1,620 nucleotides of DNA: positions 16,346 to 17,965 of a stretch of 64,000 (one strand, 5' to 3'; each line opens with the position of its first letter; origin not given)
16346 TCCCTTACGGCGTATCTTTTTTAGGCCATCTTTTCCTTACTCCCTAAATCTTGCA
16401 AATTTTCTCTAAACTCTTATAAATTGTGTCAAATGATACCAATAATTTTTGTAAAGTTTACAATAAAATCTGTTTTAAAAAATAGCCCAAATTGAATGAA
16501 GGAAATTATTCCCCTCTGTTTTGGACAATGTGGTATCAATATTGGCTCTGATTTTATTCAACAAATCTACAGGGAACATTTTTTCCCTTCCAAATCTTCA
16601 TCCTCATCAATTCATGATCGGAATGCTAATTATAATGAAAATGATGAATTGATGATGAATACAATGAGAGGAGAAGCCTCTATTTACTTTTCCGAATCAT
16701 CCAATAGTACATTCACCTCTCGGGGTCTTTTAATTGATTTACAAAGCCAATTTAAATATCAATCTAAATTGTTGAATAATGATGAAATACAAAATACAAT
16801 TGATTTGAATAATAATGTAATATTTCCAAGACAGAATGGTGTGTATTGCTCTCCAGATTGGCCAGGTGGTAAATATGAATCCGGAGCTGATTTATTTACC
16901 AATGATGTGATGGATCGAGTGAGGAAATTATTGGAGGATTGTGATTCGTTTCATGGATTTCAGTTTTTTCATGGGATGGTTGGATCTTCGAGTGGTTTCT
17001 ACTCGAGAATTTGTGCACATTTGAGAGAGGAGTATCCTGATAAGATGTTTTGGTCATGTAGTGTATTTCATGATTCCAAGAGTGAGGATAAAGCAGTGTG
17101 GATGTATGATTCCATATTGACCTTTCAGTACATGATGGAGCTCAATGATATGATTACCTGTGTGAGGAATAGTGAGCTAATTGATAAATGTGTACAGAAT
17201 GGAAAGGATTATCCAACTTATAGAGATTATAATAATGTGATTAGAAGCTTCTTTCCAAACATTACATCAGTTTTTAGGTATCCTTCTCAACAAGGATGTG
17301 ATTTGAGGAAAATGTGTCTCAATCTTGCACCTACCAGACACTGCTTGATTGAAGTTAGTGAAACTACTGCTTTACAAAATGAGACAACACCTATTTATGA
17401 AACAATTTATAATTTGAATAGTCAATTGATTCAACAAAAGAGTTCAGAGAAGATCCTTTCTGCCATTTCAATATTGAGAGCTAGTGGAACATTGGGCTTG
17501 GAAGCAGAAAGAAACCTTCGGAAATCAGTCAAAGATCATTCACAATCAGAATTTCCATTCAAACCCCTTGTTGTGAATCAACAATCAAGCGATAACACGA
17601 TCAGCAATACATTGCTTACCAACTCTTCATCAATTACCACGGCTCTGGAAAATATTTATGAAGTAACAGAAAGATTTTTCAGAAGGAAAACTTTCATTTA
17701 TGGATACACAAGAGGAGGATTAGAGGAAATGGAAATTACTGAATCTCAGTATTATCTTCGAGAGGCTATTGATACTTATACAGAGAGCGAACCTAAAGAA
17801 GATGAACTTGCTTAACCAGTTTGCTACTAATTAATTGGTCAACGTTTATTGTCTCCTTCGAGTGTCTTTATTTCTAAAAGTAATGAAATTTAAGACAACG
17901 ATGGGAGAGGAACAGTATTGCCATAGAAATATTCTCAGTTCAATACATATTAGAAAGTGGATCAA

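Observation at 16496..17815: Highly divergent tubulin-family member with a degenerate GTP-binding glycine loop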

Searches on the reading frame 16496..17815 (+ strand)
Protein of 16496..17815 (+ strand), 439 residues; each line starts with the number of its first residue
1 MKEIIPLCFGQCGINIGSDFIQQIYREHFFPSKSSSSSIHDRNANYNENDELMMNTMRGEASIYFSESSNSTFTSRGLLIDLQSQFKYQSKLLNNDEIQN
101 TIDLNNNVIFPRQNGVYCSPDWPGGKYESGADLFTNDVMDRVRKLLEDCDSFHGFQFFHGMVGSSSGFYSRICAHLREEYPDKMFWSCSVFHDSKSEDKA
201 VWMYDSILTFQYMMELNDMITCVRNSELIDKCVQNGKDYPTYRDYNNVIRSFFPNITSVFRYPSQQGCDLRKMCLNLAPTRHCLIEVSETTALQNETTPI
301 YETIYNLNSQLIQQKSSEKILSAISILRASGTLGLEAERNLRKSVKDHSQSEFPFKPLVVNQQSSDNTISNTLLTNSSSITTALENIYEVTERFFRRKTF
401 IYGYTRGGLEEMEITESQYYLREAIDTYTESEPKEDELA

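Call 3: search_protein_families(library=pfam, proteins=[window:16496-17815:+], max_evalue=1)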
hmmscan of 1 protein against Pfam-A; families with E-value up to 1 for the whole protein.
window:16496-17815:+ (439 aa): 2 families
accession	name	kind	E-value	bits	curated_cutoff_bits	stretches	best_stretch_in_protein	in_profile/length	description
PF00091.31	Tubulin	-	2.9e-26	93.4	33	1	3-232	1-189/190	Tubulin/FtsZ family, GTPase domain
PF14881.12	Tubulin_3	-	4.7e-08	33.4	30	1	127-199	43-122/180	Tubulin domain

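Call 4: search_solved_structures(query=window:16496-17815:+, max_evalue=0.01, show_alignments=2)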
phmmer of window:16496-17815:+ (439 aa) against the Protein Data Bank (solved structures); distinct sequences matched with E-value up to 0.01: 170 (the best 60 are shown).
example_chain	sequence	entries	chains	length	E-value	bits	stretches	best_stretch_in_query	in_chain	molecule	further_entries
5w3f_B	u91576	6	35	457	2e-43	151.9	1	1-431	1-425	Tubulin beta chain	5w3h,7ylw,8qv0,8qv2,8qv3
4ffb_B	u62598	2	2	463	5.4e-43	150.5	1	1-431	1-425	Tubulin beta chain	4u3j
5w3j_B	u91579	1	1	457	9.9e-43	149.6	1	1-431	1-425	Tubulin beta chain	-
22aj_B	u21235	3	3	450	3.9e-41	144.4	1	1-431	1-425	Tubulin beta-3 chain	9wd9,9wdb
22ak_B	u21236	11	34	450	5e-41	144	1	1-431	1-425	Tubulin beta-3 chain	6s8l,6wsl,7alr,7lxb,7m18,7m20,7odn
12rt_B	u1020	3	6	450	5e-41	144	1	1-431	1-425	Tubulin beta-3 chain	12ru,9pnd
9smx_BB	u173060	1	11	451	5.1e-41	144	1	1-431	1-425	Tubulin beta-3 chain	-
7sj7_F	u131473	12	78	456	5.5e-41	143.9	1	1-431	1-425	Tubulin beta-3 chain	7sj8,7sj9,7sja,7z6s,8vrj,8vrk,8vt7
5ij0_B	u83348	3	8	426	7.4e-41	143.4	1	1-429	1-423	Tubulin beta-3 chain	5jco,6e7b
9ixb_B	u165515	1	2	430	7.8e-41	143.4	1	1-430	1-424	Tubulin beta chain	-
5ij9_B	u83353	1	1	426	1.3e-40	142.7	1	1-429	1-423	Tubulin beta-3 chain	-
6h9b_B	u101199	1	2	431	1.3e-40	142.6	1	1-430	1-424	Tubulin beta chain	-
6xer_B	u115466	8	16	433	2.3e-40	141.8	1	1-431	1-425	Tubulin beta chain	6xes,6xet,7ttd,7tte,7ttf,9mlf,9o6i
4i4t_B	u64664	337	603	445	2.3e-40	141.8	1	1-431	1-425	Tubulin beta-2B chain | Tubulin beta | Uncharacterized protein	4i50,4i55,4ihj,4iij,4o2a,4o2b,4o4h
5ca1_B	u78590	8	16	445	2.3e-40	141.8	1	1-431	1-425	Tubulin beta-2 chain | Tubulin beta chain | Tubulin beta-2B chain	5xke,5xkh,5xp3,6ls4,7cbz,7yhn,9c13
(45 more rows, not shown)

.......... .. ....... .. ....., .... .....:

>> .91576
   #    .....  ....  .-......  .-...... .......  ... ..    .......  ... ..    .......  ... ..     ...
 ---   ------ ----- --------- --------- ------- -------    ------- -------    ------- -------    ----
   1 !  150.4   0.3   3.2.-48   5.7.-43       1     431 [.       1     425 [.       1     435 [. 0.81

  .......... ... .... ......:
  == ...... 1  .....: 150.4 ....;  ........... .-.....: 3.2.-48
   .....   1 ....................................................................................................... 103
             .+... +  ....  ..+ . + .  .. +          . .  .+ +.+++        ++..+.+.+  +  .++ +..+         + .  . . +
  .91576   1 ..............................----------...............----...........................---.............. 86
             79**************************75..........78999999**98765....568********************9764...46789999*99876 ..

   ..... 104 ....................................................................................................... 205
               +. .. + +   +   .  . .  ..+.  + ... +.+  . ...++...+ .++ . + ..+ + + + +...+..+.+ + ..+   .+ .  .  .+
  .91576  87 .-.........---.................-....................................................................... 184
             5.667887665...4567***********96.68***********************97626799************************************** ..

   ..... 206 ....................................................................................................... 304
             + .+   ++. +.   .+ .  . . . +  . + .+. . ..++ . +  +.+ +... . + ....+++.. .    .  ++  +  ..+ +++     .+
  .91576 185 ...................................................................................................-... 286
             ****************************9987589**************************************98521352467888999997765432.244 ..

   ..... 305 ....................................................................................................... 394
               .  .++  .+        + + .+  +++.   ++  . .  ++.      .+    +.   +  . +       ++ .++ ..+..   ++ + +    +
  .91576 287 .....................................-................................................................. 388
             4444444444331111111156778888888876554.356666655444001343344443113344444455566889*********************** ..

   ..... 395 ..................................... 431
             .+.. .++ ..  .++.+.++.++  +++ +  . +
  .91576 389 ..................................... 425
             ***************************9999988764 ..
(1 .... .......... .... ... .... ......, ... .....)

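Call 8: find_homologous_proteins(query=window:16496-17812:+, max_evalue=0.00001)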
Query window:16496-17812:+ (439 aa): 4 proteins with E <= 0.00001 among 2251 candidates.
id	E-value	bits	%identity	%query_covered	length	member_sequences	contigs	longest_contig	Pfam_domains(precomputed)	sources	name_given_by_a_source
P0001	6.8e-295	995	100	100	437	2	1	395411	PF14881.13,PF00091.32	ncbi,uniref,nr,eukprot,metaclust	ncbi:beta-tubulin [Naegleria gruberi]|uniref:Beta-tubulin n=1 Tax=Naegleria gruberi TaxID=5762 RepID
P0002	9.5e-27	112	25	100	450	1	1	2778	PF00091.32,PF03953.23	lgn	-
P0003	6.3e-8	50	22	97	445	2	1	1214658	PF00091.32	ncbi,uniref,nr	ncbi:Tubulin delta chain [Eufriesea mexicana]|uniref:tubulin delta chain-like n=1 Tax=Eufriesea mexi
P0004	2.0e-6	45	23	97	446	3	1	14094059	PF00091.32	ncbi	ncbi:Tubulin delta chain [Anthophora retusa]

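Call 23: list_cluster_members(proteins=[P0001, P0002])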
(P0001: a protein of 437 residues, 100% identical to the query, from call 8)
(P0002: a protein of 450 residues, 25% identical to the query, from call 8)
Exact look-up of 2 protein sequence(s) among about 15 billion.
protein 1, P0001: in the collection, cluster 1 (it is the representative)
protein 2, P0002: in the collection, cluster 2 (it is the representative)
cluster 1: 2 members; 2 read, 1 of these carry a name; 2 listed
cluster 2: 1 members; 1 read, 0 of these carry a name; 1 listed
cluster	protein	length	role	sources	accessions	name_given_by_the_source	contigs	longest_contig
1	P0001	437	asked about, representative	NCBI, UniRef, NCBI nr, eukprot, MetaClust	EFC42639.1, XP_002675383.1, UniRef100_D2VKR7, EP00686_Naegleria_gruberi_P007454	beta-tubulin [Naegleria gruberi] | Beta-tubulin n=1 Tax=Naegleria gruberi TaxID=5762 RepID=D2VKR7_NAEGR | LOW QUALITY PROTEIN: beta-tubulin [Naegleria gruberi]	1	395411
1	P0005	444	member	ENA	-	-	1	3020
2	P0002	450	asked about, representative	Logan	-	-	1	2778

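Call 24: search_protein_representatives(protein=window:16496-17812:+)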
Query: 439 residues. Proteins with E-value up to 0.001 (for the whole library): 2209; up to 1e-10: 598; up to 1e-30: 24. The best 150 are listed.
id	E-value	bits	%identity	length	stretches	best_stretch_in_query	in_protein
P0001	2.2e-295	995.1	100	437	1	1-439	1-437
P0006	1.3e-51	192.1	32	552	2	118-431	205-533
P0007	7.0e-40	153.5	31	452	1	1-429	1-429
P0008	5.2e-36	140.7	31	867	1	1-431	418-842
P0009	2.7e-35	138.3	29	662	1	1-432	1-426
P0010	6.6e-35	137.1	29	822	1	1-431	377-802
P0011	8.8e-35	136.7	30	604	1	1-430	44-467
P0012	1.3e-33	132.8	33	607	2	10-281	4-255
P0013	1.7e-33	132.4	30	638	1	1-421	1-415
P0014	1.9e-33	132.3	29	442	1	2-432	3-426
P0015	2.5e-33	131.9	29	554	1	40-431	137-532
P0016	5.5e-33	130.7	29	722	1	9-431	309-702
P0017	5.8e-33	130.7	29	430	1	61-437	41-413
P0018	7.0e-33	130.4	32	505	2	52-281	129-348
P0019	2.4e-32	128.7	31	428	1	64-428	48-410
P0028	9.4e-31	123.4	28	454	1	1-432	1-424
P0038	5.8e-29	117.5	30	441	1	2-428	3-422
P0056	1.7e-26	109.3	28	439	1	49-436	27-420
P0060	9.9e-26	106.8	32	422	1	1-428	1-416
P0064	2.8e-25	105.3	29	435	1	1-429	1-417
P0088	1.7e-22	96.2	28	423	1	2-432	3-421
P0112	1.0e-21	93.6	28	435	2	124-430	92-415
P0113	1.2e-21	93.4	27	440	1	50-430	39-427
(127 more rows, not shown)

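Call 29: find_encoding_contigs(protein=P0005, flank=3000, max_places=4)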
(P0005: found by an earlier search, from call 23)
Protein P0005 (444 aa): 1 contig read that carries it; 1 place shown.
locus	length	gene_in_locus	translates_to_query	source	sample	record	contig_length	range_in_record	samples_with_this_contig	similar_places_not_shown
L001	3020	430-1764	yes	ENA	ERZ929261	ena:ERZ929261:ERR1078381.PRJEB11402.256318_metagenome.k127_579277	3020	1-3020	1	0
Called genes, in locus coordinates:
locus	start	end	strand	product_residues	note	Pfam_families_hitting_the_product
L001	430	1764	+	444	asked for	PF00091:Tubulin, PF14881:Tubulin_3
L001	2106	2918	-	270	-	PF00903:Glyoxalase (weak), PF21701:GLOD4_C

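Call 30: find_encoding_contigs(protein=P0002, flank=3000, max_places=3)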
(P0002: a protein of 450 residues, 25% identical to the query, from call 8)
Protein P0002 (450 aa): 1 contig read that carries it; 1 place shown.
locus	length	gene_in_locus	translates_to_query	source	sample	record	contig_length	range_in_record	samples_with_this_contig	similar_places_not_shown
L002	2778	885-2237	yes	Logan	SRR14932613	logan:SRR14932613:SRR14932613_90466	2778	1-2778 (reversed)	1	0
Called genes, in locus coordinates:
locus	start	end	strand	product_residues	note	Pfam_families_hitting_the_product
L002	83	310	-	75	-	-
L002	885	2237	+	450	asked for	PF00091:Tubulin, PF03953:Tubulin_C (weak)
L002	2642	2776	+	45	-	?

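Call 33: search_solved_structures(query=P0003, max_evalue=0.001, show_alignments=0)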
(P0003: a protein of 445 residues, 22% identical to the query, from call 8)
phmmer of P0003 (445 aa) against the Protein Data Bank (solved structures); distinct sequences matched with E-value up to 0.001: 171 (the best 60 are shown).
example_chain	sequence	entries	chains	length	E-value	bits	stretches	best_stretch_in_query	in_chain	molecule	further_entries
5fm1_C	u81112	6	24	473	1.2e-37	133.4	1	2-433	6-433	TUBULIN GAMMA CHAIN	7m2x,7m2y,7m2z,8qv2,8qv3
5flz_C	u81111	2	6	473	4.2e-37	131.7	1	2-418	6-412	TUBULIN GAMMA CHAIN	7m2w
9tqj_A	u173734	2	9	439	1.1e-36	130.3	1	3-274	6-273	AtubA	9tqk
24rt_B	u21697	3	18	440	1.1e-36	130.3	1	3-274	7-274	Heim-beta-tubulin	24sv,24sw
6gf3_D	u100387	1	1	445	3.8e-33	118.6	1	3-240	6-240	Tubulin beta-2B chain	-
9ixb_B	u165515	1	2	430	4.8e-33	118.3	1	3-236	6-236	Tubulin beta chain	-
8cla_B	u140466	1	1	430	5.2e-33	118.2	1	3-236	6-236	Tubulin beta-2B chain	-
8clc_B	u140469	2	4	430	5.7e-33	118.1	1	3-236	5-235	Tubulin beta-2B chain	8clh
5gon_B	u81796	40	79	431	5.7e-33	118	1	3-236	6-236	Tubulin beta-2B chain | Tubulin beta chain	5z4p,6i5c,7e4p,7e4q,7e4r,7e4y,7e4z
8y9f_D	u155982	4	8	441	5.8e-33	118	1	3-236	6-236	Tubulin beta-1 chain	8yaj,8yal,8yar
6xer_B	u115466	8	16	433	5.8e-33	118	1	3-236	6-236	Tubulin beta chain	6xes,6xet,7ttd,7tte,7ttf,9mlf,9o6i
9t17_B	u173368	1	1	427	6.4e-33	117.9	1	3-236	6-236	Tubulin beta-2B chain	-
4i4t_B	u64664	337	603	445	6.5e-33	117.9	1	3-236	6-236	Tubulin beta-2B chain | Tubulin beta | Uncharacterized protein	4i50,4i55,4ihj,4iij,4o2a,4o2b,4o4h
5ca1_B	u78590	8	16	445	6.5e-33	117.9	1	3-236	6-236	Tubulin beta-2 chain | Tubulin beta chain | Tubulin beta-2B chain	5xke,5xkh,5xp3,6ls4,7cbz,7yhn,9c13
8c5c_a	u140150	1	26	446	6.5e-33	117.9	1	3-236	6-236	Tubulin beta chain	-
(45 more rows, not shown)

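Call 43: list_cluster_members(proteins=[P0064, P0060, P0007, P0088, P0056, P0112, P0113, P0014, P0038, P0028])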
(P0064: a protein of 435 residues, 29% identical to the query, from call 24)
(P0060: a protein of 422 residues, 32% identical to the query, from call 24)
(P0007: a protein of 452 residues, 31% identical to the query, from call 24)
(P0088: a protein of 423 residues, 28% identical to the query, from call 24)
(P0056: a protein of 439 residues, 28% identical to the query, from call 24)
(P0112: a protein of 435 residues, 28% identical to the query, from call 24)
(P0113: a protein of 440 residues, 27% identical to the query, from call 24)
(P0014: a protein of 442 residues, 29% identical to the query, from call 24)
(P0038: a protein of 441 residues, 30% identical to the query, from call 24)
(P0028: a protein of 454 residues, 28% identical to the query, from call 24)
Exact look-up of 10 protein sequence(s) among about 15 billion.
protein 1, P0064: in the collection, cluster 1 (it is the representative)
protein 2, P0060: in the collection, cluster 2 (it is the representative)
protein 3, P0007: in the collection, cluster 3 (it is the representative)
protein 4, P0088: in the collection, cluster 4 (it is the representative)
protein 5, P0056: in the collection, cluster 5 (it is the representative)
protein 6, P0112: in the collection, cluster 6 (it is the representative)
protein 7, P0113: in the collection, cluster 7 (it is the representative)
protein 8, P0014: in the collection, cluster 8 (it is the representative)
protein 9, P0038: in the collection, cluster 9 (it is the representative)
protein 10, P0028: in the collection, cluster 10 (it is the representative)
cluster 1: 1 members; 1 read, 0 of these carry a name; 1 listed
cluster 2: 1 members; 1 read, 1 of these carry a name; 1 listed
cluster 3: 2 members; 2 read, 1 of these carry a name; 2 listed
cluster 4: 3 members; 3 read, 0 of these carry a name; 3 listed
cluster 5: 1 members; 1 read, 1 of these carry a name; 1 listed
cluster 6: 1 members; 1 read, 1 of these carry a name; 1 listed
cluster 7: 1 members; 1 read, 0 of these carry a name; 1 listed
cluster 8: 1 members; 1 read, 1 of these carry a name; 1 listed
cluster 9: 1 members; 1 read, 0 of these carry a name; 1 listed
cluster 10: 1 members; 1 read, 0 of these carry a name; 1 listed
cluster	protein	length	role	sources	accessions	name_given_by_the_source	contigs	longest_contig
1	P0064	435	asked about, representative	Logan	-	-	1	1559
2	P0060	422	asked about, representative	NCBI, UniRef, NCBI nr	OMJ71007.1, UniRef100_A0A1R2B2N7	hypothetical protein SteCoe_30879 [Stentor coeruleus] | Tubulin/FtsZ GTPase domain-containing protein n=1 Tax=Stentor coeruleus TaxID=5963 ...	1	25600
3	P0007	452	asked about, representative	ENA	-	-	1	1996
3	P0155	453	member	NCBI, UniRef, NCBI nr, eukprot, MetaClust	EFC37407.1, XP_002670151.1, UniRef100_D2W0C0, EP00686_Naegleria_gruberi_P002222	beta-tubulin [Naegleria gruberi] | Beta-tubulin n=1 Tax=Naegleria gruberi TaxID=5762 RepID=D2W0C0_NAEGR | XP_002670151.1 beta-tubulin [Naegleria gruberi]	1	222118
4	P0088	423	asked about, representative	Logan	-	-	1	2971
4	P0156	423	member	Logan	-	-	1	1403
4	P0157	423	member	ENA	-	-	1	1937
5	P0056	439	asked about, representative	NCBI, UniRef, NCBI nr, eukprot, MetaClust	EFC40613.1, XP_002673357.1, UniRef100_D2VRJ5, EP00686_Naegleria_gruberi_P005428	beta-tubulin [Naegleria gruberi] | Beta-tubulin n=1 Tax=Naegleria gruberi TaxID=5762 RepID=D2VRJ5_NAEGR | XP_002673357.1 beta-tubulin [Naegleria gruberi]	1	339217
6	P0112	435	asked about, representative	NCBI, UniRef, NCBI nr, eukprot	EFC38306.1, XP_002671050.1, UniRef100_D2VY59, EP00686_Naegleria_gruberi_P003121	beta-tubulin [Naegleria gruberi] | Beta-tubulin n=1 Tax=Naegleria gruberi TaxID=5762 RepID=D2VY59_NAEGR | XP_002671050.1 beta-tubulin [Naegleria gruberi]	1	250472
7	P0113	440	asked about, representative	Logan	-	-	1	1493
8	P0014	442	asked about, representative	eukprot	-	c14778_g1_i1.p1 GENE.c14778_g1_i1~~c14778_g1_i1.p1 ORF type:complete len:443 ...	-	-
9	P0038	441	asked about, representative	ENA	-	-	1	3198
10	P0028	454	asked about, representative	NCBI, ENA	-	-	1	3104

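Call 48: search_protein_families(library=pfam, proteins=[window:16496-17812:+, P0007, P0056, P0112, P0060, P0064, P0003], max_evalue=1)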
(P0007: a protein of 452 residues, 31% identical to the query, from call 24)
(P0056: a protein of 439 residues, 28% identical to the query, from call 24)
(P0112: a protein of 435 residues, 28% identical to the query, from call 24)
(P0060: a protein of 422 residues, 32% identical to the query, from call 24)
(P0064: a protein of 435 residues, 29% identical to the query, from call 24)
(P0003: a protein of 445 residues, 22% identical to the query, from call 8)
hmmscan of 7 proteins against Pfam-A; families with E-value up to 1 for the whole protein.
window:16496-17812:+ (439 aa): 2 families
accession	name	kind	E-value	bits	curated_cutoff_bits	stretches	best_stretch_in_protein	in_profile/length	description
PF00091.31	Tubulin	-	2.9e-26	93.4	33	1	3-232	1-189/190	Tubulin/FtsZ family, GTPase domain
PF14881.12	Tubulin_3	-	4.7e-08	33.4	30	1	127-199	43-122/180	Tubulin domain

P0007 (452 aa): 4 families
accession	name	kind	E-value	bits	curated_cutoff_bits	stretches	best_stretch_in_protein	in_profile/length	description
PF00091.31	Tubulin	-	2.5e-52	178.4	33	1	3-221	1-188/190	Tubulin/FtsZ family, GTPase domain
PF03953.22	Tubulin_C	-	2.6e-25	89.5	26.6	1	271-387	1-124/126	Tubulin C-terminal domain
PF14881.12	Tubulin_3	-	0.0025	18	30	1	129-175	63-109/180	Tubulin domain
PF18472.7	HP1451_C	-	0.2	12.2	25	1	160-175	38-53/67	HP1451 C-terminal domain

P0056 (439 aa): 4 families
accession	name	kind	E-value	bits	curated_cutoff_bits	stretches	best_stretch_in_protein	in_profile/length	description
PF00091.31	Tubulin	-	1.6e-44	152.9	33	1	35-203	19-189/190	Tubulin/FtsZ family, GTPase domain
PF03953.22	Tubulin_C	-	2.5e-26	92.7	26.6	1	253-372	1-125/126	Tubulin C-terminal domain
PF14881.12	Tubulin_3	-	1.4e-05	25.3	30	1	107-192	59-149/180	Tubulin domain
PF02201.23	SWIB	-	0.11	12.7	25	1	391-427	13-49/74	SWIB/MDM2 domain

P0112 (435 aa): 4 families
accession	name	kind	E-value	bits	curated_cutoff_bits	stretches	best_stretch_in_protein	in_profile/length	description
PF00091.31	Tubulin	-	9e-35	121.1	33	1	4-200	2-189/190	Tubulin/FtsZ family, GTPase domain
PF03953.22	Tubulin_C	-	3.1e-18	66.6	26.6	1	250-373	1-125/126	Tubulin C-terminal domain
PF14881.12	Tubulin_3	-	0.00036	20.7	30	1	105-183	59-142/180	Tubulin domain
PF06428.16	Sec2p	-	0.0099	16.3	28.5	1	267-293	16-42/92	GDP/GTP exchange factor Sec2p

P0060 (422 aa): 4 families
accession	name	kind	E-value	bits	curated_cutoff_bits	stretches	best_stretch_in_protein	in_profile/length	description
PF00091.31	Tubulin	-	1.8e-48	165.8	33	1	3-206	1-188/190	Tubulin/FtsZ family, GTPase domain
PF03953.22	Tubulin_C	-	4.9e-10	40.1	26.6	1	254-376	1-125/126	Tubulin C-terminal domain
PF10644.15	Misat_Tub_SegII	-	0.0035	18.1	26.5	1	2-77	1-77/115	Misato Segment II tubulin-like domain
PF14881.12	Tubulin_3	-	0.13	12.3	30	1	115-168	63-116/180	Tubulin domain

P0064 (435 aa): 7 families
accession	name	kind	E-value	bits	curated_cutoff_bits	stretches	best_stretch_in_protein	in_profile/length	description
PF00091.31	Tubulin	-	1.6e-49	169.2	33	1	3-213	1-189/190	Tubulin/FtsZ family, GTPase domain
PF13809.12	Tubulin_2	-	0.00012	21.9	27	1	136-172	165-205/356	Tubulin like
PF03953.22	Tubulin_C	-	0.00059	20.4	26.6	1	275-374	22-124/126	Tubulin C-terminal domain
PF10644.15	Misat_Tub_SegII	-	0.01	16.6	26.5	1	3-85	2-80/115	Misato Segment II tubulin-like domain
PF14881.12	Tubulin_3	-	0.012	15.7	30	1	122-194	64-141/180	Tubulin domain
PF19368.5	AraR_C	-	0.065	13.9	23.8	1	168-201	5-37/82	AraR C-terminal winged HTH domain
PF19477.4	DUF6014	-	0.34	11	25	1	304-376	46-118/174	Family of unknown function (DUF6014)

P0003 (445 aa): 2 families
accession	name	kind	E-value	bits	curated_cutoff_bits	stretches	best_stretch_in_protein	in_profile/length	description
PF00091.31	Tubulin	-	1.1e-46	159.9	33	1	2-212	3-190/190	Tubulin/FtsZ family, GTPase domain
PF13809.12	Tubulin_2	-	0.01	15.5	27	1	138-164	168-194/356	Tubulin like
